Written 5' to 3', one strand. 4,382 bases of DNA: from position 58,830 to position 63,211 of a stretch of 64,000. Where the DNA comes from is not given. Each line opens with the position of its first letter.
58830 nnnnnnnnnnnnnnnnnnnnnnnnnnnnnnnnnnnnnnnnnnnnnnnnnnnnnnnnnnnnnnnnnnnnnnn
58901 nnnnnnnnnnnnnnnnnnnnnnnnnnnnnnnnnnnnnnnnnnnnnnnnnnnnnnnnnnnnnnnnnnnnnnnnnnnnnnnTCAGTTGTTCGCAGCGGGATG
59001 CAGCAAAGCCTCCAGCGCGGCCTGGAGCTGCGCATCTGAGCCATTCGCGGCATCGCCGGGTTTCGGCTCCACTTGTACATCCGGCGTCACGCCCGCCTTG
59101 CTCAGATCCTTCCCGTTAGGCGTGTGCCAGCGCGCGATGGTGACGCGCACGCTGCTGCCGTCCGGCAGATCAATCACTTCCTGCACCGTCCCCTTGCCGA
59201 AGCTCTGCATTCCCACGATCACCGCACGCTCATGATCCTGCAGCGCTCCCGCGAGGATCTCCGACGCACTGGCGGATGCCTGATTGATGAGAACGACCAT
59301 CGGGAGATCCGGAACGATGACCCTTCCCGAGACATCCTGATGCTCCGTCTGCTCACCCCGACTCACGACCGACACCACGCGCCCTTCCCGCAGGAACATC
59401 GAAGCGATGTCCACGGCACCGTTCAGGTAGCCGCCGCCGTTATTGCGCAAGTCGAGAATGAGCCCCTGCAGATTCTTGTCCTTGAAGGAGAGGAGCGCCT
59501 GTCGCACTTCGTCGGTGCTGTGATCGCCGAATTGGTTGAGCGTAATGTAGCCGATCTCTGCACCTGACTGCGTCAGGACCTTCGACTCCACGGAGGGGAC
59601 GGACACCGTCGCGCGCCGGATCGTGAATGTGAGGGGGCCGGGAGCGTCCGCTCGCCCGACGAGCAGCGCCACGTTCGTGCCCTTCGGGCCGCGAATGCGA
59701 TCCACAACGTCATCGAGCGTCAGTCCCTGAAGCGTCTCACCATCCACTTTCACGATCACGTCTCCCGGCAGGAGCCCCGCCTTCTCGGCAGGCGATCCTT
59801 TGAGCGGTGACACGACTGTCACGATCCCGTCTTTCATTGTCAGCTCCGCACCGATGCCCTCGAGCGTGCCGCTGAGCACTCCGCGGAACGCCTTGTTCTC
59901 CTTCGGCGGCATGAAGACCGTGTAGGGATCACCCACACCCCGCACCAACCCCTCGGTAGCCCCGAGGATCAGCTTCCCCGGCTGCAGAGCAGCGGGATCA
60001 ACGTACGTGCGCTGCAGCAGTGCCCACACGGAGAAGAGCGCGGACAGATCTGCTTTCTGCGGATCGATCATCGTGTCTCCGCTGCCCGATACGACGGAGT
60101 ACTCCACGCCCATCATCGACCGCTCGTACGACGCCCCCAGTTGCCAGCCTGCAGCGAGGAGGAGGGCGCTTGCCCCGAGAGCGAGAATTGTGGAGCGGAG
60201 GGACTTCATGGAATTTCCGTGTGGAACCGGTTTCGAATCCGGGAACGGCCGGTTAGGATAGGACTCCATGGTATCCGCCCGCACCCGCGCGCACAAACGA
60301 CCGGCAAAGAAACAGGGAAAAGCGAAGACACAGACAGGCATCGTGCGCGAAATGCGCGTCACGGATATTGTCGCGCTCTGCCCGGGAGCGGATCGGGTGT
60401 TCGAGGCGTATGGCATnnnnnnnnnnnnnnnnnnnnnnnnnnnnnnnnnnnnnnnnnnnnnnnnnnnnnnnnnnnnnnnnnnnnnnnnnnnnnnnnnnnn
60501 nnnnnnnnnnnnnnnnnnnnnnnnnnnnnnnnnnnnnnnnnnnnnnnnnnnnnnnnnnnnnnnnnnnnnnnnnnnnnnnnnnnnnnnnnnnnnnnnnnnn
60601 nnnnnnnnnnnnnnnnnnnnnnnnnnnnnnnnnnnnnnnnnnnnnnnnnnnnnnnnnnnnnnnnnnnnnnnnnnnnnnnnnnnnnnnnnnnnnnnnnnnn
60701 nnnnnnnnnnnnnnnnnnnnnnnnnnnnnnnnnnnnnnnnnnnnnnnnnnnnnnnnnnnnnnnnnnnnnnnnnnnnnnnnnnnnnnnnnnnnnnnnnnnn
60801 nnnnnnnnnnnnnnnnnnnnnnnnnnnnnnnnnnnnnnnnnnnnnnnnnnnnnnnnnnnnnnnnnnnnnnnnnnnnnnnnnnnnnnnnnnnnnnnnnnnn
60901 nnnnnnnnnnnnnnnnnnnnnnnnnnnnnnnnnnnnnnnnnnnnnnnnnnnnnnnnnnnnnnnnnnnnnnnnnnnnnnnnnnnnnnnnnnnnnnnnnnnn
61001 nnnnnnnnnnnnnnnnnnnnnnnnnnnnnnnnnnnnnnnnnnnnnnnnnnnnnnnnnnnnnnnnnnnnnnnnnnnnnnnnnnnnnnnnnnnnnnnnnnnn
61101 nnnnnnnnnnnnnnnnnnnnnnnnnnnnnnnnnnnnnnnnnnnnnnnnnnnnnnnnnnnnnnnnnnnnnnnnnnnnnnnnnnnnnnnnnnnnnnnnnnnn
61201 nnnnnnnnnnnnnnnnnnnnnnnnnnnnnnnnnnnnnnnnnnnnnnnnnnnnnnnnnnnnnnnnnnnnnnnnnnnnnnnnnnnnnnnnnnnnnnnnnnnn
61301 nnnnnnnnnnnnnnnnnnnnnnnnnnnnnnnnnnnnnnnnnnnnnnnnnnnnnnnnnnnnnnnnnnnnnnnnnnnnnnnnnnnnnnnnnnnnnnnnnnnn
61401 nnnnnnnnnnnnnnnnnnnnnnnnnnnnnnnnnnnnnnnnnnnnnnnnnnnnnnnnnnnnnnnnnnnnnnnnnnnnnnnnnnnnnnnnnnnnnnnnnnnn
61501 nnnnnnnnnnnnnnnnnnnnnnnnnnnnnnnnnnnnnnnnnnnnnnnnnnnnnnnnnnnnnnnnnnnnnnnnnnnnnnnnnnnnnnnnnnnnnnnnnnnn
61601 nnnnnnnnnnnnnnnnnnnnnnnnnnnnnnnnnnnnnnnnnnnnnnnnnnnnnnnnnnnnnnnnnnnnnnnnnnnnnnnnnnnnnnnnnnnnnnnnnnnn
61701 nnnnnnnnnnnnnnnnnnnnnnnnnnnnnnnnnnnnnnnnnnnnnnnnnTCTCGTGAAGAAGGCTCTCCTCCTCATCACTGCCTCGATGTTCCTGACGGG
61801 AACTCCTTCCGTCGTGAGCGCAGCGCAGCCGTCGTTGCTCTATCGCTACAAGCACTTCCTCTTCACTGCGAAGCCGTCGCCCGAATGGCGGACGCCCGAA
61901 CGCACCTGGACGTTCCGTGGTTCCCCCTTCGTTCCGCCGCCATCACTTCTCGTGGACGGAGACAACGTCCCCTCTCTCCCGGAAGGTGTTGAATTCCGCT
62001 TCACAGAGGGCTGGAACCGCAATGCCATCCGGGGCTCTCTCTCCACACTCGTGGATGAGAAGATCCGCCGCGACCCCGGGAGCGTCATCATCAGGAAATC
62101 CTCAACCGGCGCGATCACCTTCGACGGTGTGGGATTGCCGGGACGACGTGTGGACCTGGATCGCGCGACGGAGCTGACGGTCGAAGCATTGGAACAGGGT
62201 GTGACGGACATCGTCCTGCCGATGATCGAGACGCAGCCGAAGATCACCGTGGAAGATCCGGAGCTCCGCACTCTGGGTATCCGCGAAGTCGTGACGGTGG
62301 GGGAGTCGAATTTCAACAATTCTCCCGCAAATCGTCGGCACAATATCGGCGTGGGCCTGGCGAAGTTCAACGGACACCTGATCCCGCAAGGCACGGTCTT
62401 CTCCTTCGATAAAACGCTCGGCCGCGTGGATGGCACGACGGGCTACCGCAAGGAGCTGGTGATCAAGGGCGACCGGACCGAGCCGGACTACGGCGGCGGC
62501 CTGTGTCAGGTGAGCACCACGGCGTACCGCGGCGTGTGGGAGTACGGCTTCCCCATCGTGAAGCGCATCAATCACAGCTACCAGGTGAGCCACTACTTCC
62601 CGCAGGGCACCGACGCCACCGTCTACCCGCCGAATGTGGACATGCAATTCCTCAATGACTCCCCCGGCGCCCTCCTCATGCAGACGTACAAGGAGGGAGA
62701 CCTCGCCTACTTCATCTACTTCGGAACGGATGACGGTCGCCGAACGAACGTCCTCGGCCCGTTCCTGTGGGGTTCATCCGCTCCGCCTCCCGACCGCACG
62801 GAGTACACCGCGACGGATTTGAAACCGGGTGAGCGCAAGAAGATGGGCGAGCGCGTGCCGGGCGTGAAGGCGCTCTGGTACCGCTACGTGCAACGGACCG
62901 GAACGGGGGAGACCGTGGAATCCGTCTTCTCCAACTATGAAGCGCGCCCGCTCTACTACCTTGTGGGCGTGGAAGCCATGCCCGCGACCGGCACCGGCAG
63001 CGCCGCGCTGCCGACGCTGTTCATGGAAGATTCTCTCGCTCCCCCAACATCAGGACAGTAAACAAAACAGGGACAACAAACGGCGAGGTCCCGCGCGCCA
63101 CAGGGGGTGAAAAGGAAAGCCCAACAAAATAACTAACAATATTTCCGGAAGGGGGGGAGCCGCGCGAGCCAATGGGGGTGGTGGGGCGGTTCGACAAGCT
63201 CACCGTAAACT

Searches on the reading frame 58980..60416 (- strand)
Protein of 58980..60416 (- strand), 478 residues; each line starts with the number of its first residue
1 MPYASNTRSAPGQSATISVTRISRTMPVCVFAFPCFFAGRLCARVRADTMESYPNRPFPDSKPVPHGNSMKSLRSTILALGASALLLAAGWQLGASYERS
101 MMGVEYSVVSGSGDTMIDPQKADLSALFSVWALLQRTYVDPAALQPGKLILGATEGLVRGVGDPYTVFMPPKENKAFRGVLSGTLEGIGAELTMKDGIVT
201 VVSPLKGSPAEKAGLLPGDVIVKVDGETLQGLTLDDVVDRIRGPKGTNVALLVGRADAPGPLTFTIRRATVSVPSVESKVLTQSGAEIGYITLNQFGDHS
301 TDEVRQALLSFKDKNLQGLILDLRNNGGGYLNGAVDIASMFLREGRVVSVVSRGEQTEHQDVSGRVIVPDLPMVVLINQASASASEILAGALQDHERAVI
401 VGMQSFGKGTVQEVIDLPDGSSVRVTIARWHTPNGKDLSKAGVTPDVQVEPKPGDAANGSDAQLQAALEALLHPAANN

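Call 71: search_protein_families(library=pfam, proteins=[window:58980-60416:-], max_evalue=0.0001)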
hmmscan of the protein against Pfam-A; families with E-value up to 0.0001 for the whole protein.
window:58980-60416:- (478 aa): 4 families
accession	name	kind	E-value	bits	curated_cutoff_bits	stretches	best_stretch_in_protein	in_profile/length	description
PF03572.23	Peptidase_S41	-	1.6e-56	190.9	24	1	288-449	2-165/165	Peptidase family S41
PF17820.7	PDZ_6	-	4.2e-16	58.9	27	1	201-253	2-52/54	PDZ domain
PF00595.29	PDZ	-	2.3e-11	44.3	23.2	1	184-253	8-80/81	PDZ domain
PF13180.12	PDZ_2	-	6.8e-10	39.5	27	1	187-255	2-69/80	PDZ domain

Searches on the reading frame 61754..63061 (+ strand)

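Call 71: search_protein_families(library=pfam, proteins=[window:61754-63061:+], max_evalue=0.0001)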
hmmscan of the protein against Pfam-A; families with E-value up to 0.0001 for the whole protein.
window:61754-63061:+ (435 aa): 1 family
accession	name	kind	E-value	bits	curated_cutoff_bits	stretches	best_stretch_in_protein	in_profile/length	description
PF04294.18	VanW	-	2.1e-34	118.2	27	1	193-316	1-123/130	VanW like protein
